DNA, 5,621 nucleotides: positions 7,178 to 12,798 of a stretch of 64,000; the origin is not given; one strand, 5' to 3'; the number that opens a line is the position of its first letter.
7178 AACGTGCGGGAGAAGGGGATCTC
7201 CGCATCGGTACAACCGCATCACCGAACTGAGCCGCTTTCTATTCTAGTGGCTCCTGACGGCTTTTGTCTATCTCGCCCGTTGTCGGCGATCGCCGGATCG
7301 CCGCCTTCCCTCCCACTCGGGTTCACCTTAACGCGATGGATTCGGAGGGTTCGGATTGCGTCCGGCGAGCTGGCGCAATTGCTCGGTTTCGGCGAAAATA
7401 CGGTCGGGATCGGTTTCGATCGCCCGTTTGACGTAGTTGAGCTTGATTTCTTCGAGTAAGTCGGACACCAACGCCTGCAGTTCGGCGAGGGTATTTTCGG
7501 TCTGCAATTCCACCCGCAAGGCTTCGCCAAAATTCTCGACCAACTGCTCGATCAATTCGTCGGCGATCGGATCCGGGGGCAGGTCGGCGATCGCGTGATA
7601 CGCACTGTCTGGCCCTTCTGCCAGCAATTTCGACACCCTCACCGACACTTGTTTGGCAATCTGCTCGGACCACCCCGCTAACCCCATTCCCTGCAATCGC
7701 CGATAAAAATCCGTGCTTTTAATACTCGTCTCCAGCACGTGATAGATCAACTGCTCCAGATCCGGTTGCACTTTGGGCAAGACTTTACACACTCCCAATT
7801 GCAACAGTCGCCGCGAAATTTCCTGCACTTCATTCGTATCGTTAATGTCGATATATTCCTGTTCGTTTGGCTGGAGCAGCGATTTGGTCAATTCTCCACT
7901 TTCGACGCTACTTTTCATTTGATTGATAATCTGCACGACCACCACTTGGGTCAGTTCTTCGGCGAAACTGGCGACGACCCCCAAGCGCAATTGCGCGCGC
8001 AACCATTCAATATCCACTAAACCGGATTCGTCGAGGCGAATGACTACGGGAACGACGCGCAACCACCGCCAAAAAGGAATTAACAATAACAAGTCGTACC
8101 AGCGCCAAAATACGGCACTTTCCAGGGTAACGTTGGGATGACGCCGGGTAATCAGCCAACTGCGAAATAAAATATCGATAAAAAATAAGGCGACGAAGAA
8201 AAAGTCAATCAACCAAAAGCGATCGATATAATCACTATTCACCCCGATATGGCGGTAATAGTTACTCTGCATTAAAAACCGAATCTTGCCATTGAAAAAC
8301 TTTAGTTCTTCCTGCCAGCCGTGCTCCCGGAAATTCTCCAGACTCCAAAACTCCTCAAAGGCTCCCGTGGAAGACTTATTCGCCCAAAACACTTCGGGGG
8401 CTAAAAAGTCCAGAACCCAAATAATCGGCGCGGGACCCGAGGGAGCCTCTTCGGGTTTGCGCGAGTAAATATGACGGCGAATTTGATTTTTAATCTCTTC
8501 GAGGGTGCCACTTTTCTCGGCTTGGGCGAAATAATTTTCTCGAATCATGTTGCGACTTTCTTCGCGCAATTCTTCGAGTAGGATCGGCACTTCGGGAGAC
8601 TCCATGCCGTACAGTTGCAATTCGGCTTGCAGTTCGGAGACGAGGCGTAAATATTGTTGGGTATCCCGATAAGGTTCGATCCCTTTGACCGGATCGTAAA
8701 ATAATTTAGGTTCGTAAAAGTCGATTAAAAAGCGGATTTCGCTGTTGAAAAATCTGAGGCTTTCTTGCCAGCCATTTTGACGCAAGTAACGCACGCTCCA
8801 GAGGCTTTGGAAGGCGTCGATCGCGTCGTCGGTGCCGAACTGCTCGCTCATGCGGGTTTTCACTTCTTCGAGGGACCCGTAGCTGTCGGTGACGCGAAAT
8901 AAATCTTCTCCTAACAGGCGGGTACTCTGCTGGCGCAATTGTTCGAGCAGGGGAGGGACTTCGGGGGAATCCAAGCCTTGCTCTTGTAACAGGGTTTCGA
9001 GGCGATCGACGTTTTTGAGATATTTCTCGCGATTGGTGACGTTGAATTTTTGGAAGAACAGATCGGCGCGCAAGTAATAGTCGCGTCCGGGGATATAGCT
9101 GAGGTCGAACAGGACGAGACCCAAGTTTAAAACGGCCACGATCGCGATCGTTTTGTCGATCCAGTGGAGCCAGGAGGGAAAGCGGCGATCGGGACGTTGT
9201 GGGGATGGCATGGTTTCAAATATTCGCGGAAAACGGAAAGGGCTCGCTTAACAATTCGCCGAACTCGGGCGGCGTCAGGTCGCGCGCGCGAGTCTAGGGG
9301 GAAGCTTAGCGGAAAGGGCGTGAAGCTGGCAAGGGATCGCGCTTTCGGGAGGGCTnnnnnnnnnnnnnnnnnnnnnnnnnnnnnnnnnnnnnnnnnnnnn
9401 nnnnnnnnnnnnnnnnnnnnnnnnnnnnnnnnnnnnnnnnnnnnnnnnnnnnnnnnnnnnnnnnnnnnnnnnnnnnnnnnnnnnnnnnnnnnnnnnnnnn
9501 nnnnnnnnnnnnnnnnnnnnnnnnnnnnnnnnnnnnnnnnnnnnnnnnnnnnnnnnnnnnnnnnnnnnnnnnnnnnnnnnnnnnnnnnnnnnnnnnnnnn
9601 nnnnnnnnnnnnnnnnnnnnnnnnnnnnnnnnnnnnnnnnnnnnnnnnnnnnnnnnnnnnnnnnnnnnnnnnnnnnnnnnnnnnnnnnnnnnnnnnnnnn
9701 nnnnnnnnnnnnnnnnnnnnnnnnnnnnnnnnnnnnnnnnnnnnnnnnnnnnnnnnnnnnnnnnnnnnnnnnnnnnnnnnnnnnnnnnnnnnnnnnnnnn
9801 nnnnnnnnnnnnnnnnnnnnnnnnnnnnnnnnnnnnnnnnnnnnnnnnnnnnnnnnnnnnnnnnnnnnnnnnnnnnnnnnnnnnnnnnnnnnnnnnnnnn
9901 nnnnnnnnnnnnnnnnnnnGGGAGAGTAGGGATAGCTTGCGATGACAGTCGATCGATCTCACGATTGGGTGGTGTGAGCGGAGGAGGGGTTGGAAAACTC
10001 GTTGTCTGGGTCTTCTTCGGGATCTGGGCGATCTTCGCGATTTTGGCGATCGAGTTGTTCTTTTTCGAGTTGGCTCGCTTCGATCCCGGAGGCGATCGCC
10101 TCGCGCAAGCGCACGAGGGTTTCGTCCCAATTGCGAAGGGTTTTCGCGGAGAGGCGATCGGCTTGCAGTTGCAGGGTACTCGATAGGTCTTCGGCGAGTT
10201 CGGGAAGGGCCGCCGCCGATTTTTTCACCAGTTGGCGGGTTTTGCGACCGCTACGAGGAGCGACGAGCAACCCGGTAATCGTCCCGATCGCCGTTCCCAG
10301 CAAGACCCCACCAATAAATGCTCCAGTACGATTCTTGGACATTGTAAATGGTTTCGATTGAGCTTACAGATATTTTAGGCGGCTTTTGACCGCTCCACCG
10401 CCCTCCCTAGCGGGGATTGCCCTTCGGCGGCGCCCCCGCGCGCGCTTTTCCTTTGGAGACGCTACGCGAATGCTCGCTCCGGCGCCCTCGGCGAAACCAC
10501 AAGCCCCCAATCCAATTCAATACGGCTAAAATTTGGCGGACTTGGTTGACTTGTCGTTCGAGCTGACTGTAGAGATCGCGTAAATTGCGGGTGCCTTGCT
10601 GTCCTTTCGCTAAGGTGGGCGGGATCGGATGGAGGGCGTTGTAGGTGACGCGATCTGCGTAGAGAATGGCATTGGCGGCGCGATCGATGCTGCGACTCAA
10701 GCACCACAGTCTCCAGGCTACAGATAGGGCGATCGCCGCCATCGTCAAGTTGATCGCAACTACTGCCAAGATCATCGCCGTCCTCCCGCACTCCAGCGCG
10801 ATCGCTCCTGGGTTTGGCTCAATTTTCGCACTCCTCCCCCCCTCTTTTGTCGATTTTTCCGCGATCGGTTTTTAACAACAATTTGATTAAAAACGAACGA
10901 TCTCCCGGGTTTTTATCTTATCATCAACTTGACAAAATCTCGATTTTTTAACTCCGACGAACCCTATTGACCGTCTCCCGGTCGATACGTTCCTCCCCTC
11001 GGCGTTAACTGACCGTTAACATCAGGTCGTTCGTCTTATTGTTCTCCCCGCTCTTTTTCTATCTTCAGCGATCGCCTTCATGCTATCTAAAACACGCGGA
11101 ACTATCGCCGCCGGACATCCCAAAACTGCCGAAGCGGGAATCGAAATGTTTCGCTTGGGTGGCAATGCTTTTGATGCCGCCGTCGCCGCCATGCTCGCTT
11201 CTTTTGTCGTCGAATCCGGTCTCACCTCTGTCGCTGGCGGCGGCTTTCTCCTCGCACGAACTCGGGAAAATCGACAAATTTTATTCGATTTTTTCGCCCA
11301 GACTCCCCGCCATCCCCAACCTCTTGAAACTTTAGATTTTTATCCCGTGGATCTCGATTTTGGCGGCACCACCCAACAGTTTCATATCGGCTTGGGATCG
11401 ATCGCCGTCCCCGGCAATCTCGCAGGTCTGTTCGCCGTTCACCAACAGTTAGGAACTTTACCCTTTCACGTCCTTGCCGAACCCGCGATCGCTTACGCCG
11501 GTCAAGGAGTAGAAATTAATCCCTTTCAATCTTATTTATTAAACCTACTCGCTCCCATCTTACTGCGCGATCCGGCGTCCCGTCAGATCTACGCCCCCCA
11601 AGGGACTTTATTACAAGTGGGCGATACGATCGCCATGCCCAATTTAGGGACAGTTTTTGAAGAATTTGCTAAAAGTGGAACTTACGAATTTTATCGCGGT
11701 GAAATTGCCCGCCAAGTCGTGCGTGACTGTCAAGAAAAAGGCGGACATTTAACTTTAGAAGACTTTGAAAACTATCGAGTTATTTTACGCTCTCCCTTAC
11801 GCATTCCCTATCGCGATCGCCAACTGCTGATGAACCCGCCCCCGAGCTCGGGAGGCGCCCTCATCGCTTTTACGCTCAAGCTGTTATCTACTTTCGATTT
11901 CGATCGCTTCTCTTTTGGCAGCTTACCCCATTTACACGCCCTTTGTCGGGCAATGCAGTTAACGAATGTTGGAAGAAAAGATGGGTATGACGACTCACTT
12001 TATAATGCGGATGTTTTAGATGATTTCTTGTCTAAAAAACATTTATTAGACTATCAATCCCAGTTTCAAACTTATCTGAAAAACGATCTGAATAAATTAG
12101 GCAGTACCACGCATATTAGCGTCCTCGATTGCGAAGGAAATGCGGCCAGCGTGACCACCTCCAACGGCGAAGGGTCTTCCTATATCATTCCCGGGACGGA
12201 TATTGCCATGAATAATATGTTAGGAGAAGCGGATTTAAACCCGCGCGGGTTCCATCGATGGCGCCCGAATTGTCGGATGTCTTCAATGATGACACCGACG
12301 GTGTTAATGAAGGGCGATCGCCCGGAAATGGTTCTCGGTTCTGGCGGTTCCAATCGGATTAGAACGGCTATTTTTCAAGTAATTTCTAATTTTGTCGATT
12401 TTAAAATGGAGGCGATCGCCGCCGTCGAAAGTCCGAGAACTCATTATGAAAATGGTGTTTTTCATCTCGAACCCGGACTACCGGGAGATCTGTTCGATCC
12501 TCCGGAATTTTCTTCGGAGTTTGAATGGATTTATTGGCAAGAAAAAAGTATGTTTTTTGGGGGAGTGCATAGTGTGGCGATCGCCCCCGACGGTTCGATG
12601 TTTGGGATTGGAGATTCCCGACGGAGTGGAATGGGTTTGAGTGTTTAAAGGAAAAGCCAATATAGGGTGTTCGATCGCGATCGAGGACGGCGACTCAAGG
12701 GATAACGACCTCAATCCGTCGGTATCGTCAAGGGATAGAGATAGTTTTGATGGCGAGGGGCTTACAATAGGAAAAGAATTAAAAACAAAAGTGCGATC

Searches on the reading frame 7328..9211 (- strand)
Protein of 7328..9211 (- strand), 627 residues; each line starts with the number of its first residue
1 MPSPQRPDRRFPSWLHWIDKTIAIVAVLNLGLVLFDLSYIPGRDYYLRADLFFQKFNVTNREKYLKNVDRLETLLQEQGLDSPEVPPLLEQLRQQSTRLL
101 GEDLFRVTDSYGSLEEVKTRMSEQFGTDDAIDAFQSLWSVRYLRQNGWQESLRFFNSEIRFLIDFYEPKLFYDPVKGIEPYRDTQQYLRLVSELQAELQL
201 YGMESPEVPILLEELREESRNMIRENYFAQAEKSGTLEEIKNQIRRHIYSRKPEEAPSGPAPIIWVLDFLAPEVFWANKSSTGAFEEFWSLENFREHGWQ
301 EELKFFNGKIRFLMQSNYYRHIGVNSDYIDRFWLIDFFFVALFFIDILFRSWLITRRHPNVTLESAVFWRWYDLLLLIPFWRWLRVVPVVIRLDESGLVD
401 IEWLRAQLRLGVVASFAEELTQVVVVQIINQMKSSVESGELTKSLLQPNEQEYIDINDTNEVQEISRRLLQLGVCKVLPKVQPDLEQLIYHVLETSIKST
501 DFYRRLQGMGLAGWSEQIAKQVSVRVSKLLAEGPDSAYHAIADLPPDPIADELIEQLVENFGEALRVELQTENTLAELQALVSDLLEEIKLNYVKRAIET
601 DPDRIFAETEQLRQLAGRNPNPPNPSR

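Call 10: search_protein_families(library=pfam, proteins=[window:7328-9211:-], max_evalue=0.01)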
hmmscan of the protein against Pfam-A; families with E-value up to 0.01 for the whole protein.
window:7328-9211:- (627 aa): 0 families

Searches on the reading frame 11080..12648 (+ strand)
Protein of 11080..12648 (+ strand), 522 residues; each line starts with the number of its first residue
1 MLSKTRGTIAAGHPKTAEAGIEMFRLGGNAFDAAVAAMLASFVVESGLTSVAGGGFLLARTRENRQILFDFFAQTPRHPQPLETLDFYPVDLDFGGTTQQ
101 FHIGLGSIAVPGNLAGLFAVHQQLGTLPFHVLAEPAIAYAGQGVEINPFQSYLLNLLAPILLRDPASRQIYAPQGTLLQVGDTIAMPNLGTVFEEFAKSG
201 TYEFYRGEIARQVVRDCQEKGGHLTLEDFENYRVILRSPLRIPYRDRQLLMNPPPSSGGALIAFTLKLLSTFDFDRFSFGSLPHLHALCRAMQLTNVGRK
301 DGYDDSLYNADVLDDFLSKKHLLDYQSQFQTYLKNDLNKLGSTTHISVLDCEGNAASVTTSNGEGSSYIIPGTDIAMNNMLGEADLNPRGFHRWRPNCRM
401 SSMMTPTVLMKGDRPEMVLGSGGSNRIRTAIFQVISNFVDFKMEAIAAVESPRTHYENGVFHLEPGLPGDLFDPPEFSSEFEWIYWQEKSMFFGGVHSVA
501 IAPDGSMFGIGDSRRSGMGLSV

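Call 10: search_protein_families(library=pfam, proteins=[window:11080-12648:+], max_evalue=0.01)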
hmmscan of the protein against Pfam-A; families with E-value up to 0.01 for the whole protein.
window:11080-12648:+ (522 aa): 1 family
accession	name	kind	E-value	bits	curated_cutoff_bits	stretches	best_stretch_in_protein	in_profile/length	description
PF01019.26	G_glu_transpept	-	6.4e-104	349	27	1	22-517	2-512/512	Gamma-glutamyltranspeptidase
